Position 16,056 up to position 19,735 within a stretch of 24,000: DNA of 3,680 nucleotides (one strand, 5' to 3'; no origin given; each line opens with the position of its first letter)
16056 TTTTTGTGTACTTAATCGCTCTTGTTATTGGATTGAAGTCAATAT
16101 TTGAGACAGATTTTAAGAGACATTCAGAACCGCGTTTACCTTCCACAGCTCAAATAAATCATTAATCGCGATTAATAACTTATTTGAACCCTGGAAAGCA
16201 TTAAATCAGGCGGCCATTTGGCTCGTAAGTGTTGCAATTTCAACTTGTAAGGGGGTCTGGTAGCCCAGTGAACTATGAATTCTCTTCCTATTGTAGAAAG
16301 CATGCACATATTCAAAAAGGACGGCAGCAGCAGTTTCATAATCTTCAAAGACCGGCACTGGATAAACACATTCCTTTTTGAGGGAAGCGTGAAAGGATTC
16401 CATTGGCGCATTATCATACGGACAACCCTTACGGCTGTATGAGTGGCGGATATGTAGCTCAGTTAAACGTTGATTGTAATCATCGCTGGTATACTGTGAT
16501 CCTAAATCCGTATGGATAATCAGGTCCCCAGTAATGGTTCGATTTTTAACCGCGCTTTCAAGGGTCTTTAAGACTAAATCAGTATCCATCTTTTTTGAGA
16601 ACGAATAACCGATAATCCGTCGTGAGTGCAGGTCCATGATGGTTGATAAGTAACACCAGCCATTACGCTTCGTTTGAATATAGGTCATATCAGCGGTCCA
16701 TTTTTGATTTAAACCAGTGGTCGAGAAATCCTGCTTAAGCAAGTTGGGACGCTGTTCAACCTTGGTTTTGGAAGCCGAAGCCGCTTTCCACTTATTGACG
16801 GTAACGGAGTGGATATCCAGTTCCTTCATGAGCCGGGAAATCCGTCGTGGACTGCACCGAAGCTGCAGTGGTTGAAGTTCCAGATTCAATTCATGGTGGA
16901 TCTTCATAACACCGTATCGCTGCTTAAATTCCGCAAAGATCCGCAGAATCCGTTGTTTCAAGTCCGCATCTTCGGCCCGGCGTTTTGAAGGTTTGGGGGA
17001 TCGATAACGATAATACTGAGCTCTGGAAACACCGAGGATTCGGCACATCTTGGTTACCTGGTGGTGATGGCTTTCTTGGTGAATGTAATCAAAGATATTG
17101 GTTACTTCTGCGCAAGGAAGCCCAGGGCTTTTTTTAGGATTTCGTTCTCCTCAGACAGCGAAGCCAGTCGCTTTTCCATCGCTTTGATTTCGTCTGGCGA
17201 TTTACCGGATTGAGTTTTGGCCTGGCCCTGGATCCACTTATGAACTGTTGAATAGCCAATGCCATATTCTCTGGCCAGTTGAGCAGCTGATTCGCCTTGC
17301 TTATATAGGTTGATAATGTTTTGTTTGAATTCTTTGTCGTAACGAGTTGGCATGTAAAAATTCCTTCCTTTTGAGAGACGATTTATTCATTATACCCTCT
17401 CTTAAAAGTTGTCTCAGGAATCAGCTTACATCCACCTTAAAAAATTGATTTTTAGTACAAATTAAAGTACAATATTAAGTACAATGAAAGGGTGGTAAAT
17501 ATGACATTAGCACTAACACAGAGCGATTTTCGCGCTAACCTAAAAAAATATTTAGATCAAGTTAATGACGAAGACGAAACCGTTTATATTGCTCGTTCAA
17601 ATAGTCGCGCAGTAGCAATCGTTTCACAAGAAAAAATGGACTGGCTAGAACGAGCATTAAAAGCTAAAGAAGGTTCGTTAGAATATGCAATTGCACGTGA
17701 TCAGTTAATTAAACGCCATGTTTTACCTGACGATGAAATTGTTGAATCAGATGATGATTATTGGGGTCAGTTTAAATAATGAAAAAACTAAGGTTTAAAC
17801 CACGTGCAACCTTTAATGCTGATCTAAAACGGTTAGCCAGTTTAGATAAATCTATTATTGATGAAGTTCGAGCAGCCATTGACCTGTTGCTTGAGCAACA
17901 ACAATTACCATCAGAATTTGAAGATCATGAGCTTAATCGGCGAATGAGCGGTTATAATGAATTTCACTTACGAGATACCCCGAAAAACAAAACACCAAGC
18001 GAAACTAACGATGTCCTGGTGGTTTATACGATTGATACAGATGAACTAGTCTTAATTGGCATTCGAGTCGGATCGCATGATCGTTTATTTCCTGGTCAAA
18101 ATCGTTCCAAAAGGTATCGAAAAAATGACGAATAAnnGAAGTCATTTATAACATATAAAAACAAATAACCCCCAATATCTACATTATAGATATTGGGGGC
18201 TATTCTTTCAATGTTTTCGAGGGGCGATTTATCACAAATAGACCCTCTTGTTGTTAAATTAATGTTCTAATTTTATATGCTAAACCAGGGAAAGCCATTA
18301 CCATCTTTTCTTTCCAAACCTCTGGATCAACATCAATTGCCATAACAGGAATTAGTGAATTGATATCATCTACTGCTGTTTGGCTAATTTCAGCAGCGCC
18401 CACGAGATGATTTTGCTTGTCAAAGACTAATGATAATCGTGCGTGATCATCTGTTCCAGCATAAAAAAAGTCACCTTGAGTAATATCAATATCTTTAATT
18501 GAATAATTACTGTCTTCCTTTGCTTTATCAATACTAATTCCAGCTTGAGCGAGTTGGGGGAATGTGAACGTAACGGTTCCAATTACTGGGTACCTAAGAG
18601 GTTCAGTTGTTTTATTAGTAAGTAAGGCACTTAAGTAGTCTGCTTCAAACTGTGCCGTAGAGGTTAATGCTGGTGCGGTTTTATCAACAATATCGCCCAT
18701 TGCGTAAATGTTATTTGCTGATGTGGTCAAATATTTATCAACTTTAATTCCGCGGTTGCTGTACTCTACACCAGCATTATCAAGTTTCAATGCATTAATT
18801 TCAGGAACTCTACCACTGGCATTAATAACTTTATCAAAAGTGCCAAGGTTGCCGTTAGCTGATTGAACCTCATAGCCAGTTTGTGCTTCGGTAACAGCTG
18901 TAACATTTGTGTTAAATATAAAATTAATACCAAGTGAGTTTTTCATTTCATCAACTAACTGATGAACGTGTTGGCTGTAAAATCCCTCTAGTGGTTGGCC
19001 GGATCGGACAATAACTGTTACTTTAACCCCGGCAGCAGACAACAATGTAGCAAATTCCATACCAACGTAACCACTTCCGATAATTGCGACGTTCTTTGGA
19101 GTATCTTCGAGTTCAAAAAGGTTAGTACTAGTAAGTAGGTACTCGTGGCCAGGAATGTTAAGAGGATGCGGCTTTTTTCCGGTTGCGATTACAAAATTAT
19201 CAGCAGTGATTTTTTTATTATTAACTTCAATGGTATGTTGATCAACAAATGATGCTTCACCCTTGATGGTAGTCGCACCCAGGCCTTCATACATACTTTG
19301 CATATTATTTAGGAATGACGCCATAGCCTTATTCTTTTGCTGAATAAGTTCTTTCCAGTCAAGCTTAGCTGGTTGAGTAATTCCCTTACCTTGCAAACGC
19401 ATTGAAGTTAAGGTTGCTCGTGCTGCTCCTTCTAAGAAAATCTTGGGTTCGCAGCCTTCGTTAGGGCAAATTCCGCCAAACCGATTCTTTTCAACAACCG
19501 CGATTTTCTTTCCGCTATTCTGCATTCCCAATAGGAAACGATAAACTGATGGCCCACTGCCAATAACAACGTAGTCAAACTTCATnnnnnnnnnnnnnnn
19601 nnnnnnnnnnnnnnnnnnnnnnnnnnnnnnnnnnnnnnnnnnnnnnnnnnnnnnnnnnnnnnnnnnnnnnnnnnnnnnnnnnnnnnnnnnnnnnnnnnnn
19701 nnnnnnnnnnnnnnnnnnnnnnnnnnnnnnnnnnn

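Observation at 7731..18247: ~105-bp imperfect inverted repeat 3' of both type II TA operons, with a compensatory stem change, bracketing a 10.3-kb segment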

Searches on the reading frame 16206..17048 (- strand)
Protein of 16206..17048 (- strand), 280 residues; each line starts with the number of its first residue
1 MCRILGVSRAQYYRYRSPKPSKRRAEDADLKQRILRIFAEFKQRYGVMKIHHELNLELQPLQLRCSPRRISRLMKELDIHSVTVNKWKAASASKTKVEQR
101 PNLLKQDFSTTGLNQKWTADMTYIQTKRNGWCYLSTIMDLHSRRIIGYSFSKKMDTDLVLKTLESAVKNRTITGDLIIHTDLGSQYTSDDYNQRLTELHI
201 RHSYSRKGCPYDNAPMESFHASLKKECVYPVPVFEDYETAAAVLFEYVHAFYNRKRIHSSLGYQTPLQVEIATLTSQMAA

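Call 8: search_protein_families(library=pfam, proteins=[window:16206-17048:-], max_evalue=0.01)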
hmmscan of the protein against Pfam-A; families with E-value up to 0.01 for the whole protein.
window:16206-17048:- (280 aa): 4 families
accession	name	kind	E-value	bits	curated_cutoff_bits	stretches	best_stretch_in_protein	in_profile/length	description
PF00665.32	rve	-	1.2e-25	90.1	32.6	1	114-209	5-101/102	Integrase core domain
PF13683.12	rve_3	-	3.1e-14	52.9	26.5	1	199-266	2-67/67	Integrase core domain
PF13276.12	HTH_21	-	2.8e-13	50.3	28.1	1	26-86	3-59/60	HTH-like domain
PF13333.12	rve_2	-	9e-13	48.6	22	1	217-273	1-55/56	Integrase core domain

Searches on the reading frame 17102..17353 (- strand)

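Call 8: search_protein_families(library=pfam, proteins=[window:17102-17353:-], max_evalue=0.01)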
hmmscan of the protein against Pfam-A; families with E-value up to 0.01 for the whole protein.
window:17102-17353:- (83 aa): 13 families
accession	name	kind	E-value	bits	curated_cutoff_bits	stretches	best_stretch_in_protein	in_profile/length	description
PF01527.26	HTH_Tnp_1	-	1.8e-11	44.5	24.1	1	3-77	5-74/75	Transposase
PF13518.12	HTH_28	-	3.3e-08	33.9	25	1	9-42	1-34/52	Helix-turn-helix domain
PF13384.12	HTH_23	-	1.9e-07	31.1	24.6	1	11-43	8-40/50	Homeodomain-like domain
PF04218.19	CENP-B_N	-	2.7e-06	27.4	21.2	1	10-43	12-45/53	CENP-B N-terminal DNA-binding domain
PF02796.21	HTH_7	-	2.8e-06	27.8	23.8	1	5-39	6-40/45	Helix-turn-helix domain of resolvase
PF13551.12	HTH_29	-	6.3e-05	23.4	28.1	1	13-42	4-34/64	Winged helix-turn helix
PF01710.22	HTH_Tnp_IS630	-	9e-05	22.9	21.3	1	5-53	3-51/119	Transposase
PF19610.4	DUF6115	-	0.0025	18.6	27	1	7-37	97-127/134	Family of unknown function (DUF6115)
PF13542.12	HTH_Tnp_ISL3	-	0.0034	17.3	27.4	1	8-41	15-47/51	Helix-turn-helix domain of transposase family ISL3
PF05225.22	HTH_psq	-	0.0065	16.6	20.4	0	22-44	18-40/45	helix-turn-helix, Psq domain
PF13693.12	HTH_35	-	0.0078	16.6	25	0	14-42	9-37/75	Winged helix-turn-helix DNA-binding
PF13443.12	HTH_26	-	0.0082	16.8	22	0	22-47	12-37/63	Cro/C1-type HTH DNA-binding domain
PF19575.5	HTH_58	-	0.0095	16.3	23.8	0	8-42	14-48/62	Helix-turn-helix domain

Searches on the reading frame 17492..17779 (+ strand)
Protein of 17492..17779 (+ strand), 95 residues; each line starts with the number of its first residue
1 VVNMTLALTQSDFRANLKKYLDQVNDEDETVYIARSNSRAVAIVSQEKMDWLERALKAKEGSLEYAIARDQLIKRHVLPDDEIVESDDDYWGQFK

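Call 8: search_protein_families(library=pfam, proteins=[window:17492-17779:+], max_evalue=0.01)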
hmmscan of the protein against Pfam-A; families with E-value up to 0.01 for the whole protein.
window:17492-17779:+ (95 aa): 2 families
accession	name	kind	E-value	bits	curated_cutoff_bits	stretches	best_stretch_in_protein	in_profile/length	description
PF02604.26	PhdYeFM_antitox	-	1.7e-08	34.5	29.8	1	11-56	7-52/74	Antitoxin Phd_YefM, type II toxin-antitoxin system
PF04768.19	NAT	-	0.0037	17.5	27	1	8-53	41-90/168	NAT, N-acetyltransferase, of N-acetylglutamate synthase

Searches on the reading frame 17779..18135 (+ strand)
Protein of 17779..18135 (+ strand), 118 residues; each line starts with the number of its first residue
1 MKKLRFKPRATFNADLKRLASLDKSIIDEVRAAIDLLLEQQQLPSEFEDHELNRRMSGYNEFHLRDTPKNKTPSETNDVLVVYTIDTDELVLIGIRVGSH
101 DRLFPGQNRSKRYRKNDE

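Call 8: search_protein_families(library=pfam, proteins=[window:17779-18135:+], max_evalue=0.01)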
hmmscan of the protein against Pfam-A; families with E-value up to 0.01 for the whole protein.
window:17779-18135:+ (118 aa): 2 families
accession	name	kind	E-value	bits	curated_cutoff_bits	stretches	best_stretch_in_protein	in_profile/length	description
PF15738.11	YafQ_toxin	-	1.3e-21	77.1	30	1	5-104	2-87/88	Bacterial toxin of type II toxin-antitoxin system, YafQ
PF05016.21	ParE_toxin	-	6.5e-08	33.5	23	1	10-103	5-88/89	ParE toxin of type II toxin-antitoxin system, parDE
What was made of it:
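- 17492..18135 (+): YefM-like (17492-17779) and YafQ-like (17779-18135) TA pair next to the right unit. Pfam (call 8).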

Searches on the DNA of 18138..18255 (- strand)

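Call 10: search_dna_similar(query=window:18138-18255:-, collection=plasmids, mode=distant, max_rows=40, max_evalue=0.001)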
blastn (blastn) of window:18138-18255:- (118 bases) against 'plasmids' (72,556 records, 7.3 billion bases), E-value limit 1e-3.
Records with a match: 643; places in all: 1323; records where one place covers at least 80% of the query: 357.
Best place of each record, by identity: >=99% 6; 95-99% 12; 90-95% 64; 80-90% 479; 60-80% 82.
By first word of the organism name: Lactiplantibacillus 343; Pediococcus 58; Latilactobacillus 40; Levilactobacillus 36; Leuconostoc 35; Loigolactobacillus 21; Lactobacillus 20; Listeria 20; Weissella 13; Secundilactobacillus 11; and 11 more.
By predicted mobility (MOB-suite, as given by PLSDB): non-mobilizable 334; mobilizable 272; conjugative 37.
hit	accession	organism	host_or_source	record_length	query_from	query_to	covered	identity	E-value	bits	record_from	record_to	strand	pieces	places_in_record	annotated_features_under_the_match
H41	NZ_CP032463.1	Lactiplantibacillus plantarum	Single strain,kimchi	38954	1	118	100%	95.8%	3e-46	191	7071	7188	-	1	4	NAD(P)/FAD-dependent oxidoreductase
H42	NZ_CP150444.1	Lactiplantibacillus plantarum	-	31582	1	118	100%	94.1%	1e-43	182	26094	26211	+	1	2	NAD(P)/FAD-dependent oxidoreductase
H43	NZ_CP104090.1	Lactiplantibacillus plantarum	Homo sapiens,cell culture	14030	1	118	100%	93.2%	2e-42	178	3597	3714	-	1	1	NAD(P)/FAD-dependent oxidoreductase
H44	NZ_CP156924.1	Levilactobacillus brevis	feces,Tenebrio Molitor feces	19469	1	118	100%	92.4%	7e-41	173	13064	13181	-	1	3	NAD(P)/FAD-dependent oxidoreductase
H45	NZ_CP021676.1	Levilactobacillus brevis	cell culture,food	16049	1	118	100%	91.5%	8e-40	168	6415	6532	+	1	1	NAD(P)/FAD-dependent oxidoreductase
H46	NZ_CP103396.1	Levilactobacillus brevis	single cell,vegetable fermented food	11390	1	118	100%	91.5%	8e-40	168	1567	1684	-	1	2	NAD(P)/FAD-dependent oxidoreductase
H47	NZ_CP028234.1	Lactiplantibacillus plantarum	cell culture,young radish kimchi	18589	1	118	100%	91.5%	8e-40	168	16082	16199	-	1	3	NAD(P)/FAD-dependent oxidoreductase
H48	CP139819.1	Lactiplantibacillus plantarum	Homo sapiens,whole organism,milk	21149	1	118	100%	91.5%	8e-40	168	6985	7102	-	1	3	NAD(P)/FAD-dependent oxidoreductase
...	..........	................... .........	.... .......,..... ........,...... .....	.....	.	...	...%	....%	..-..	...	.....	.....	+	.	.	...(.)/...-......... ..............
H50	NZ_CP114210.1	Lactiplantibacillus plantarum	cell culture,kimchi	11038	1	118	100%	91.5%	8e-40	168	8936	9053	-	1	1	NAD(P)/FAD-dependent oxidoreductase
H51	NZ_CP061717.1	Pediococcus acidilactici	whole organism,traditional Thai ...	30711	1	118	100%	90.7%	4e-38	164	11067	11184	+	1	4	NAD(P)/FAD-dependent oxidoreductase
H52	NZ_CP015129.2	Lactiplantibacillus plantarum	cell culture,Sichuan pickle vegetables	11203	1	118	100%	89.8%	4e-37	159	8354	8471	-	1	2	NAD(P)/FAD-dependent oxidoreductase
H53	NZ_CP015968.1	Lactiplantibacillus plantarum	Bos taurus,raw cow milk,raw cow milk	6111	1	118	100%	89.8%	4e-37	159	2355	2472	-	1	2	NAD(P)/FAD-dependent oxidoreductase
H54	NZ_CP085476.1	Pediococcus pentosaceus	kimchi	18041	1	118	100%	89.8%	4e-37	159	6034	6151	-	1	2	NAD(P)/FAD-dependent oxidoreductase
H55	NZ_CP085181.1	Pediococcus pentosaceus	kimchi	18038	1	118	100%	89.8%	4e-37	159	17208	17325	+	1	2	NAD(P)/FAD-dependent oxidoreductase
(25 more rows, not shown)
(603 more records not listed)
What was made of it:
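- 18140..18248 (-): Right copy of the unit, subtype 2 (AATATCT arms), read in orientation A on the - strand. 643 plasmid records match (call 10).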

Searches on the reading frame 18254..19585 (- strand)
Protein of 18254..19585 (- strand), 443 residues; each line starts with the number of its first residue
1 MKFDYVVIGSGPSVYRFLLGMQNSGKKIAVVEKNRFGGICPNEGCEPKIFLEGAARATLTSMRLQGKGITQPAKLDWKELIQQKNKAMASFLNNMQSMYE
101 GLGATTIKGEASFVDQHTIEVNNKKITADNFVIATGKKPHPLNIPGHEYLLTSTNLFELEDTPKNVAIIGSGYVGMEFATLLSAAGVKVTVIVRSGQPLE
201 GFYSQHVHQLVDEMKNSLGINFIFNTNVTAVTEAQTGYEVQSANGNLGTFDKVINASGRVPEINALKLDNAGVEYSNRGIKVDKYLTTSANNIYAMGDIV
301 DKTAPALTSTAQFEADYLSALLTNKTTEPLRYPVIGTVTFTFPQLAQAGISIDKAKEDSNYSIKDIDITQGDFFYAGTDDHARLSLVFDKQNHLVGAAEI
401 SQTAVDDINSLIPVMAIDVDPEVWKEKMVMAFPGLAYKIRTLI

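Call 8: search_protein_families(library=pfam, proteins=[window:18254-19585:-], max_evalue=0.01)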
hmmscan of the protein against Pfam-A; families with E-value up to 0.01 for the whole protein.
window:18254-19585:- (443 aa): 16 families
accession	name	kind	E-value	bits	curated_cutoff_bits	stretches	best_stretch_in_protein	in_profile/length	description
PF07992.20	Pyr_redox_2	-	2.5e-56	191.7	26.1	1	3-315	1-291/291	Pyridine nucleotide-disulphide oxidoreductase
PF00070.33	Pyr_redox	-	1.1e-17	64.7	22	1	165-240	1-77/82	Pyridine nucleotide-disulphide oxidoreductase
PF13738.12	Pyr_redox_3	-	7.1e-17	62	30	1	115-297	112-305/305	Pyridine nucleotide-disulphide oxidoreductase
PF01266.30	DAO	-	1.9e-06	28.1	27.9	0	166-195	2-31/353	FAD dependent oxidoreductase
PF13450.12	NAD_binding_8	-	5.5e-05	23.8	21.9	0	168-192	1-25/68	NAD(P)-binding Rossmann-like domain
PF01494.25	FAD_binding_3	-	8.1e-05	22.4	22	1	165-210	3-48/349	FAD binding domain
PF02852.28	Pyr_redox_dim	-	0.00029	21.4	25.3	1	337-436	3-103/110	Pyridine nucleotide-disulphide oxidoreductase, dimerisation domain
PF03721.20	UDPG_MGDP_dh_N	-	0.00065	19.8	27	1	165-192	2-29/187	UDP-glucose/GDP-mannose dehydrogenase family, NAD binding domain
PF13454.12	NAD_binding_9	-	0.00072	20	21.8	0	204-258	100-153/155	FAD-NAD(P)-binding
PF02558.23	ApbA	-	0.001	19.2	22.2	1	166-201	1-35/150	Ketopantoate reductase PanE/ApbA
PF02826.25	2-Hacid_dh_C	-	0.0017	18.2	25.1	1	162-207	35-80/178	D-isomer specific 2-hydroxyacid dehydrogenase, NAD binding domain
PF02254.24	TrkA_N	-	0.0026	18.5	23.8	0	166-208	1-43/116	TrkA-N domain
PF13241.12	NAD_binding_7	-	0.0029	18.6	22.1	0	163-199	7-44/104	Putative NAD(P)-binding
PF02737.24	3HCDH_N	-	0.0042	17.5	22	1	165-204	1-40/180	3-hydroxyacyl-CoA dehydrogenase, NAD binding domain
PF00890.30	FAD_binding_2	-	0.0056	16.4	20.4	0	4-35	1-32/414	FAD binding domain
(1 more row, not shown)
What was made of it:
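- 18254..19585 (-): FAD/NAD(P) oxidoreductase cargo gene upstream of the right unit (in orientation A). Its stop codon lies 6 nt from the unit. Pfam Pyr_redox_2 (call 8).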
